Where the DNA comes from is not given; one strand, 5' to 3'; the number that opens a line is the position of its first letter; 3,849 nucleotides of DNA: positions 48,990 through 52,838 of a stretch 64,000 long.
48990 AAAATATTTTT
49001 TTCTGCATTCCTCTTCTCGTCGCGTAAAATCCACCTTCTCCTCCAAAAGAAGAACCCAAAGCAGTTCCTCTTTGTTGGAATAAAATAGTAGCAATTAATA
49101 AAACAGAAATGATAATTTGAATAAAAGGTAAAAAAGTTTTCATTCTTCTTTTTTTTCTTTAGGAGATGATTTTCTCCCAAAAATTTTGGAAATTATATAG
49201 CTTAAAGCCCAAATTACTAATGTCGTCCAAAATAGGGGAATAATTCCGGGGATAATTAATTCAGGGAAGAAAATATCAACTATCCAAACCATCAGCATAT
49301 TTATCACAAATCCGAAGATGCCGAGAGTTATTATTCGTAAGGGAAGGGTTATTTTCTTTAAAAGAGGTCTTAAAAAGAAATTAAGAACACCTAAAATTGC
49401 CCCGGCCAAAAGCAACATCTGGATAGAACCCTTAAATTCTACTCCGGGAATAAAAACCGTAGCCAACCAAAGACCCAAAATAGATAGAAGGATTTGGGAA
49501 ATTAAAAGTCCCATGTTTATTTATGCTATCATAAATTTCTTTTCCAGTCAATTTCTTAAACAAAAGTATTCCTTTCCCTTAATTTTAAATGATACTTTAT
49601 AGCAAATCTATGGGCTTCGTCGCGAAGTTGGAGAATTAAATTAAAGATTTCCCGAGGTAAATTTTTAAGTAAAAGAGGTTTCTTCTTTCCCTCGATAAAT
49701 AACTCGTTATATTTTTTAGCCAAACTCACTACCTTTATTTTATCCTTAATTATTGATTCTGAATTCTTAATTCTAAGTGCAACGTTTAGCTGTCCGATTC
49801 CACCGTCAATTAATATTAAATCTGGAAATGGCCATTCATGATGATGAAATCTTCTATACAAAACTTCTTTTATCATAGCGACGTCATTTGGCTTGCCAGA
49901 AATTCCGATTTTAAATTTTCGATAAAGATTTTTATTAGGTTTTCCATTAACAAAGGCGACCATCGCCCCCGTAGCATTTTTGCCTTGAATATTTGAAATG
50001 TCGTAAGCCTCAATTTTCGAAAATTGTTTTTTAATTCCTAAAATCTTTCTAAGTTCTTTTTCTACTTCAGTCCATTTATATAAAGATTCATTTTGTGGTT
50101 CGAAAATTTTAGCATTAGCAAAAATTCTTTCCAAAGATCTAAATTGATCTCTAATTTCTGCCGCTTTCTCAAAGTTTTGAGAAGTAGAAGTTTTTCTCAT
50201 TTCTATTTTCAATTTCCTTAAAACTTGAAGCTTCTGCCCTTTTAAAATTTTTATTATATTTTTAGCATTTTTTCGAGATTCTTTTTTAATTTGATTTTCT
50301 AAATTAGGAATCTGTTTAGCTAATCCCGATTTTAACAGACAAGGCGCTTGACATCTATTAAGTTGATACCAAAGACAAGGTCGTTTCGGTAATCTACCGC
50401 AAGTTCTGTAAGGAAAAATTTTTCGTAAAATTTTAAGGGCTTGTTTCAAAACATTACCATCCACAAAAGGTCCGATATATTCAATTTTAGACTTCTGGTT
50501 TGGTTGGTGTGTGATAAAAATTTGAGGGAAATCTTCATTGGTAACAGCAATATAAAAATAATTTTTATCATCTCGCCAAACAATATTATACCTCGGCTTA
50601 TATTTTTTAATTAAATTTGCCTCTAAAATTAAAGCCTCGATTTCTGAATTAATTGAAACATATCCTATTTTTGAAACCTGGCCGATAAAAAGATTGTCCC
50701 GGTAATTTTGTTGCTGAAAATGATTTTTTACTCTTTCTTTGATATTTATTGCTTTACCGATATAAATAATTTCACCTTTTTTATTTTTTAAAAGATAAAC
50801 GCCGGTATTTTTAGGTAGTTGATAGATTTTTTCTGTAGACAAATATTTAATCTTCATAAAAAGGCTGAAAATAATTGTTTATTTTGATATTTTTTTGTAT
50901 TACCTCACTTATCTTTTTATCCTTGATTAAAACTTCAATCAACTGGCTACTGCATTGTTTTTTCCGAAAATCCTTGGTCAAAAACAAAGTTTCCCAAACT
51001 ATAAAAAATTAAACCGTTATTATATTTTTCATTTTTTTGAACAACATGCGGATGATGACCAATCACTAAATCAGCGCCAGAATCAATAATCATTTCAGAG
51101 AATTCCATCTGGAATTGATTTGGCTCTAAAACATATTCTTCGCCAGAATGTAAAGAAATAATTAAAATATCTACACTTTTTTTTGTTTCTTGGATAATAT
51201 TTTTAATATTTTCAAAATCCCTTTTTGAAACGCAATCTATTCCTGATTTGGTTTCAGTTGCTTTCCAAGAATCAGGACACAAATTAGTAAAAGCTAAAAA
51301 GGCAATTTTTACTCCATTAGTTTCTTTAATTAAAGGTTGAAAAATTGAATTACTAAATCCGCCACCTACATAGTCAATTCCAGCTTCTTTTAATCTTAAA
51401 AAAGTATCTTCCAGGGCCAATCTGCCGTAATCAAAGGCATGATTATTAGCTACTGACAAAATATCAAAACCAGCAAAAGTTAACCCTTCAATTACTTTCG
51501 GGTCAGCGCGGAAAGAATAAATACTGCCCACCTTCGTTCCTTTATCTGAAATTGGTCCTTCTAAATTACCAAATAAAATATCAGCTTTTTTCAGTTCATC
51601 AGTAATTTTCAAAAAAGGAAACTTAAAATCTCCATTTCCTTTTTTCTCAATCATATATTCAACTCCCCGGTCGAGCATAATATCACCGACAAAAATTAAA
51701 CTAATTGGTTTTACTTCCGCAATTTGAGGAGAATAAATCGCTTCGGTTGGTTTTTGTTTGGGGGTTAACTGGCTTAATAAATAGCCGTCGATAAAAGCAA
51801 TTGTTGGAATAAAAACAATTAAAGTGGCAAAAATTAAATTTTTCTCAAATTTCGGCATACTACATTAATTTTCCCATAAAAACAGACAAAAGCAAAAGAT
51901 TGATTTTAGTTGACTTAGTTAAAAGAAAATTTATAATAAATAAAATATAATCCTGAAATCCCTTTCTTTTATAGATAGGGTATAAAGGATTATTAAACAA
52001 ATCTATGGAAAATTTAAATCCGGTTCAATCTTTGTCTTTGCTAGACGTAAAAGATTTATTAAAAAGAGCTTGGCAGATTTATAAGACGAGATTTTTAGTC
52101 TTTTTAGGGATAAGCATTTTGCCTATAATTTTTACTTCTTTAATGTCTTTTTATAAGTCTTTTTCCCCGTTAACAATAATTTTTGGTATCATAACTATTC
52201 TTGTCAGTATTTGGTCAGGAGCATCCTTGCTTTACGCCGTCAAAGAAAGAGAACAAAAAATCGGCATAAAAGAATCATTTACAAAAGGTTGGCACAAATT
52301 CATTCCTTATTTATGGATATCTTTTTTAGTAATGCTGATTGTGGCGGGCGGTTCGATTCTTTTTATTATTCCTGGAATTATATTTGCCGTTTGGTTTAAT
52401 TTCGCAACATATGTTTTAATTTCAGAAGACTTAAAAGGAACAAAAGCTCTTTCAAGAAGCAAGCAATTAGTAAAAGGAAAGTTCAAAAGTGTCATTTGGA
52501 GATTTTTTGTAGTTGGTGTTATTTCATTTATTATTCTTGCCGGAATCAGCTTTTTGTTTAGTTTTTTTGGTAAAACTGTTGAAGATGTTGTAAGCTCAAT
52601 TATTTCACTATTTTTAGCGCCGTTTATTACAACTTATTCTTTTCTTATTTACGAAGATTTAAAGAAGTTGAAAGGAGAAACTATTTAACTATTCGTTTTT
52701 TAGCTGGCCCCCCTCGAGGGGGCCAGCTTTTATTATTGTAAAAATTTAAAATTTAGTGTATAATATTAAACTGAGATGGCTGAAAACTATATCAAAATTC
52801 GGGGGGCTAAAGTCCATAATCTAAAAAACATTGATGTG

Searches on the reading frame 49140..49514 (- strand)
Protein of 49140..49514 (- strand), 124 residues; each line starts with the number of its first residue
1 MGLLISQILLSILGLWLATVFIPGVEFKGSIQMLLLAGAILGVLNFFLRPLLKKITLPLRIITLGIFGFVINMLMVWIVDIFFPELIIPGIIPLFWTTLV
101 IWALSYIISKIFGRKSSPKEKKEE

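Call 45: search_protein_families(library=pfam, proteins=[window:49140-49514:-], max_evalue=0.001)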
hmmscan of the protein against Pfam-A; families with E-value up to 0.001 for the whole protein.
window:49140-49514:- (124 aa): 1 family
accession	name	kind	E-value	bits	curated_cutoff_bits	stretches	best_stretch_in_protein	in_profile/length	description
PF04020.18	Phage_holin_4_2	-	8e-21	75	28.8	1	4-107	3-105/105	Mycobacterial 4 TMS phage holin, superfamily IV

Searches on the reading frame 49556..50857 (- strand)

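Call 45: search_protein_families(library=pfam, proteins=[window:49556-50857:-], max_evalue=0.001)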
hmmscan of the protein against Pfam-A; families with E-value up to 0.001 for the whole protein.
window:49556-50857:- (433 aa): 4 families
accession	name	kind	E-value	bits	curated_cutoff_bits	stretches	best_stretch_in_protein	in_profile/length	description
PF08459.17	UvrC_RNaseH_dom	-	4.3e-43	147.3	22.3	1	271-420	2-159/159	UvrC RNAse H endonuclease domain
PF01541.30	GIY-YIG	-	3.1e-11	43.8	22.6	1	18-91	2-78/78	GIY-YIG catalytic domain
PF02151.25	UVR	-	5.6e-08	32.7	21.5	1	212-244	3-35/36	UvrB/uvrC motif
PF24348.1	DUF7508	-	0.00095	19.7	26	0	6-50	10-53/79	Domain of unknown function (DUF7508)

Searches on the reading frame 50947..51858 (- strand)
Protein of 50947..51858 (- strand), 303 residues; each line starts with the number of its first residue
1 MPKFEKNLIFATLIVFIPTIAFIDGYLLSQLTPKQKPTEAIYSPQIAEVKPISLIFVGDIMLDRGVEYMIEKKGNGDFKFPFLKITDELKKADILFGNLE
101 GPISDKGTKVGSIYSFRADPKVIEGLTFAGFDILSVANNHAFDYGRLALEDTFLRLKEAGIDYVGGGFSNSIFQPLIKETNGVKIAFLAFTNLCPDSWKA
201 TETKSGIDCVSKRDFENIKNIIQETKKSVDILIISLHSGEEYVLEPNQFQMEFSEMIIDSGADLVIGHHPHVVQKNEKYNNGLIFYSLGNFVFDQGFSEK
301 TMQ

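Call 45: search_protein_families(library=pfam, proteins=[window:50947-51858:-], max_evalue=0.001)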
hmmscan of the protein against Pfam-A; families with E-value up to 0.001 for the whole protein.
window:50947-51858:- (303 aa): 1 family
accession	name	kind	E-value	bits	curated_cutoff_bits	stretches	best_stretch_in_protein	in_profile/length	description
PF09587.15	PGA_cap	-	6.6e-72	242.5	27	1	54-295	2-255/255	Bacterial capsule synthesis protein PGA_cap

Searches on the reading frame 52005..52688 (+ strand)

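Call 45: search_protein_families(library=pfam, proteins=[window:52005-52688:+], max_evalue=0.001)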
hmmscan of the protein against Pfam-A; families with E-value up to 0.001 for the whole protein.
window:52005-52688:+ (227 aa): 2 families
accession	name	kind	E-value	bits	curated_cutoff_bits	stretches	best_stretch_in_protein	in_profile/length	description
PF06790.16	UPF0259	-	2.7e-05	24.5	31.4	1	97-216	127-246/248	Uncharacterised protein family (UPF0259)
PF10110.14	GPDPase_memb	-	0.0002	20.7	29.6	1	114-208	165-259/321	Membrane domain of glycerophosphoryl diester phosphodiesterase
